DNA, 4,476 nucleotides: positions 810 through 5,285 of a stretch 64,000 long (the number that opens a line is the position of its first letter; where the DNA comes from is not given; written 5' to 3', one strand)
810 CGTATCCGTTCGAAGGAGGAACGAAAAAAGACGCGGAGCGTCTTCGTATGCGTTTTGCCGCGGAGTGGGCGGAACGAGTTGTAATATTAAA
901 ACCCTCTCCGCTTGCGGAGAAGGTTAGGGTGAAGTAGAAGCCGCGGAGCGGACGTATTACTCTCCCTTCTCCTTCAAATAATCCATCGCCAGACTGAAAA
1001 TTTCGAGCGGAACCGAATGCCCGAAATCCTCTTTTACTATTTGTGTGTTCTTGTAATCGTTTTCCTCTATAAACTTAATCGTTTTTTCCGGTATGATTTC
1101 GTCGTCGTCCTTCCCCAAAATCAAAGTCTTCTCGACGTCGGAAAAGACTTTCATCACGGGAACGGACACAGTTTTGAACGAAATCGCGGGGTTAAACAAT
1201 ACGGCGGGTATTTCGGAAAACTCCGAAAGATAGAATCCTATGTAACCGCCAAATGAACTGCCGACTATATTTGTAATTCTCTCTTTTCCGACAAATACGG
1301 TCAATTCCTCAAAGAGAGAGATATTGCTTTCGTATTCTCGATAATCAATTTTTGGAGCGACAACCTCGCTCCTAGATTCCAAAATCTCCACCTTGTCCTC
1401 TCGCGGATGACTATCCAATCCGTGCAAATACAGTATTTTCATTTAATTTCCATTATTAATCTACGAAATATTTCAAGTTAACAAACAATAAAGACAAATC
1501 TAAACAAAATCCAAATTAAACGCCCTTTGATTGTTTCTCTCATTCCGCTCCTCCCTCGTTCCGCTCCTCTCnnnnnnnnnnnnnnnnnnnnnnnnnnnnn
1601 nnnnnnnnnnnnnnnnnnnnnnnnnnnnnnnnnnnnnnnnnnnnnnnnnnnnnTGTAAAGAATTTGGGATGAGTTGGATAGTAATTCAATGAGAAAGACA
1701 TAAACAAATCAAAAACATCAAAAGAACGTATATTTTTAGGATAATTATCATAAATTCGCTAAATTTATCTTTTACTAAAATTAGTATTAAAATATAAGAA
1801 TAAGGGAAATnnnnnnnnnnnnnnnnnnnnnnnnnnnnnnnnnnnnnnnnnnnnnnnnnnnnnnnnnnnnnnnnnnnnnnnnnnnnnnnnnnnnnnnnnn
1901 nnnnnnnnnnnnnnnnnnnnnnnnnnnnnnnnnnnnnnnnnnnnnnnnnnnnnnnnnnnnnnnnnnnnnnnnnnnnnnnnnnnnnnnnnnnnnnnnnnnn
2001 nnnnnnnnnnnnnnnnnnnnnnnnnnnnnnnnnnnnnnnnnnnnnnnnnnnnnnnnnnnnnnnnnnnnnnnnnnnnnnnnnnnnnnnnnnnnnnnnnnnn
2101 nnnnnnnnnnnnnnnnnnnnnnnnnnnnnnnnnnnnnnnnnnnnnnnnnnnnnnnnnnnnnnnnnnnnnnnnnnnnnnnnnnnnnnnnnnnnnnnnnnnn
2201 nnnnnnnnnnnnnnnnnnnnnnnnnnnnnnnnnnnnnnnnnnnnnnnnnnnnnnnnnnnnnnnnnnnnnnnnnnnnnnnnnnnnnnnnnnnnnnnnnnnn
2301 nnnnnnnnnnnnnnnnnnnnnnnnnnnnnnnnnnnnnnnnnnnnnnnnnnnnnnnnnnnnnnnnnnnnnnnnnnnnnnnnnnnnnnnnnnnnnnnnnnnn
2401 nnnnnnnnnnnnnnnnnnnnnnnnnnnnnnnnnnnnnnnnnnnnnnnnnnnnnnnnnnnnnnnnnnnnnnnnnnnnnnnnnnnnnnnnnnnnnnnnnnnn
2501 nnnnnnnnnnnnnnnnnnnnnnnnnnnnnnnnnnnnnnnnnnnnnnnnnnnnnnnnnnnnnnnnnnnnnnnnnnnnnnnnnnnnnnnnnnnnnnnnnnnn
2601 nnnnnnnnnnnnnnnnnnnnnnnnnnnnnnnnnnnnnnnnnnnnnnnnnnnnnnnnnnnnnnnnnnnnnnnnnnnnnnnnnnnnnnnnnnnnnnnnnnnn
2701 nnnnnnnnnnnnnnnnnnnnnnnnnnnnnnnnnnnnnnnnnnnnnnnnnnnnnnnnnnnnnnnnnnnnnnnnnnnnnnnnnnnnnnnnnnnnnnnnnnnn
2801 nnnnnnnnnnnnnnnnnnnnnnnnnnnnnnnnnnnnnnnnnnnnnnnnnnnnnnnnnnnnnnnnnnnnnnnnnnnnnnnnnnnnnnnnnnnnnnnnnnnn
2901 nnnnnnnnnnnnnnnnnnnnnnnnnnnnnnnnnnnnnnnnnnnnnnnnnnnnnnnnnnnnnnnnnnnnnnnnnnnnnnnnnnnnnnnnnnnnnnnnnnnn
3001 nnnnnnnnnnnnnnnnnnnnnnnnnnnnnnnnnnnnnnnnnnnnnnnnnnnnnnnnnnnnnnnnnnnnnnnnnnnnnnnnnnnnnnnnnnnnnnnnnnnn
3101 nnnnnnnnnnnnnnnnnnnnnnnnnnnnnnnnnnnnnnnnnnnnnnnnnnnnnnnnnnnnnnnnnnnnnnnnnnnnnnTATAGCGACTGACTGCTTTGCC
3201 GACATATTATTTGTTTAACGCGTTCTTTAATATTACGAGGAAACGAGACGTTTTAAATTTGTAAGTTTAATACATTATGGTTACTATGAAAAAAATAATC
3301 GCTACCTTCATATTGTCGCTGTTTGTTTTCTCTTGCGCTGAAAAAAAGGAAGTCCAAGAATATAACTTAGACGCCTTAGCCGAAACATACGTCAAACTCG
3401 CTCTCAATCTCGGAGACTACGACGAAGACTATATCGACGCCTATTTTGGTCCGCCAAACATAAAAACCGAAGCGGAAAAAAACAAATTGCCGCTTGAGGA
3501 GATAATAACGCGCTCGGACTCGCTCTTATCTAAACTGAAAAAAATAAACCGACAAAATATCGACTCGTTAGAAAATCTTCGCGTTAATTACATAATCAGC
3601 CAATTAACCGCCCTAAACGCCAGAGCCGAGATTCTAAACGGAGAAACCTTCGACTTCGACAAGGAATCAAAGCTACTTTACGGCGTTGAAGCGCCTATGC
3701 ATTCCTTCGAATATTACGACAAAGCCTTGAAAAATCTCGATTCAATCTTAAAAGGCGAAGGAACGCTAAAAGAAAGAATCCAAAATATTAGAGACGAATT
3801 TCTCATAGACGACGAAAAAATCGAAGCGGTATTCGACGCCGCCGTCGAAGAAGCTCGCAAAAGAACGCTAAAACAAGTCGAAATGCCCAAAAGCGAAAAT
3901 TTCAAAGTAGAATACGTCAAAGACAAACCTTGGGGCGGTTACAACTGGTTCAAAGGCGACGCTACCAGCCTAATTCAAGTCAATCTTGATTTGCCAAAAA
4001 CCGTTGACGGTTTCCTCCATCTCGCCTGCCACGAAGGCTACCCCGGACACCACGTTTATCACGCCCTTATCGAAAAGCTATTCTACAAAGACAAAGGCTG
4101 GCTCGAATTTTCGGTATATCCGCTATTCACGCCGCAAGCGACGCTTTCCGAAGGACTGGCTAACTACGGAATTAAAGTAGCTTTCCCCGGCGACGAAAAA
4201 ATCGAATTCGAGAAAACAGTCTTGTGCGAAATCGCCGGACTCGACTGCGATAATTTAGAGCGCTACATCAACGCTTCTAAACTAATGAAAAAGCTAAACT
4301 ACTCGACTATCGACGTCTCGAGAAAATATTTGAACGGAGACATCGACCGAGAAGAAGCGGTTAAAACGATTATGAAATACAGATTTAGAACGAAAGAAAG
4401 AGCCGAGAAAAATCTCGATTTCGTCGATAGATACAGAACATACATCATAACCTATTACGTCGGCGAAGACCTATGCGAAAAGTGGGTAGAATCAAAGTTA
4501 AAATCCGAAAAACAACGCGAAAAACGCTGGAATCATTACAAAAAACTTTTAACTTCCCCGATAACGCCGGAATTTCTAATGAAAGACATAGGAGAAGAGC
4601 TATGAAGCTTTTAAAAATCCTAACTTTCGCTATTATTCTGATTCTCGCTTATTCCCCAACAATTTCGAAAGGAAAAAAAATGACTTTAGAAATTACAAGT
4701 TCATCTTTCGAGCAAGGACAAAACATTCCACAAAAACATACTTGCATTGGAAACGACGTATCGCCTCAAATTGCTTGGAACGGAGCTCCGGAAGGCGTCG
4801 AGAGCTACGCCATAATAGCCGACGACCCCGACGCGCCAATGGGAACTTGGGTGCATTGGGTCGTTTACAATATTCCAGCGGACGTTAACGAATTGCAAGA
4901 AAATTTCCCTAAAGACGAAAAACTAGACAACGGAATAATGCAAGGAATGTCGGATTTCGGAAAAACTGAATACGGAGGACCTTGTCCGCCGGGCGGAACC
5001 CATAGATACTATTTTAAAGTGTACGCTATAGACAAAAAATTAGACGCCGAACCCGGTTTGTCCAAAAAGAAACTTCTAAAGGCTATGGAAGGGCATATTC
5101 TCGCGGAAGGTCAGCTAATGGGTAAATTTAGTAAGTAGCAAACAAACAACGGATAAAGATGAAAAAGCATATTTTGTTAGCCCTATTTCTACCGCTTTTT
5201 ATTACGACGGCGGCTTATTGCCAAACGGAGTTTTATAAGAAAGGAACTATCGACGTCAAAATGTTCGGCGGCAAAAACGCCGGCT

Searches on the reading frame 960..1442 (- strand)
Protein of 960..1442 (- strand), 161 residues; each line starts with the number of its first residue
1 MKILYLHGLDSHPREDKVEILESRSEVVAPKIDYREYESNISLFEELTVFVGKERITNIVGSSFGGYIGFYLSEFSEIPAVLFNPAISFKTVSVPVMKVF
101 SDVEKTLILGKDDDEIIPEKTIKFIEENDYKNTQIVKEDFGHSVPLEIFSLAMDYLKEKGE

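Call 24: search_protein_families(library=pfam, proteins=[window:960-1442:-], max_evalue=0.0001)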
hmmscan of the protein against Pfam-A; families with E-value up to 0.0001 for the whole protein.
window:960-1442:- (161 aa): 1 family
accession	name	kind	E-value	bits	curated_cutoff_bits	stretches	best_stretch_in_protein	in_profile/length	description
PF05728.18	UPF0227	-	4.6e-13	49.9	21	1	2-91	1-95/187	Uncharacterised protein family (UPF0227)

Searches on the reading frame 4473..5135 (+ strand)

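Call 24: search_protein_families(library=pfam, proteins=[window:4473-5135:+], max_evalue=0.0001)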
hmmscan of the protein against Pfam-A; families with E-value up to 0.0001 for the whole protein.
window:4473-5135:+ (221 aa): 1 family
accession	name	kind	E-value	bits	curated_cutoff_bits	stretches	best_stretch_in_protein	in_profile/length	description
PF01161.25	PBP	-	4.8e-44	150.4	24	1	85-219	2-135/135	Phosphatidylethanolamine-binding protein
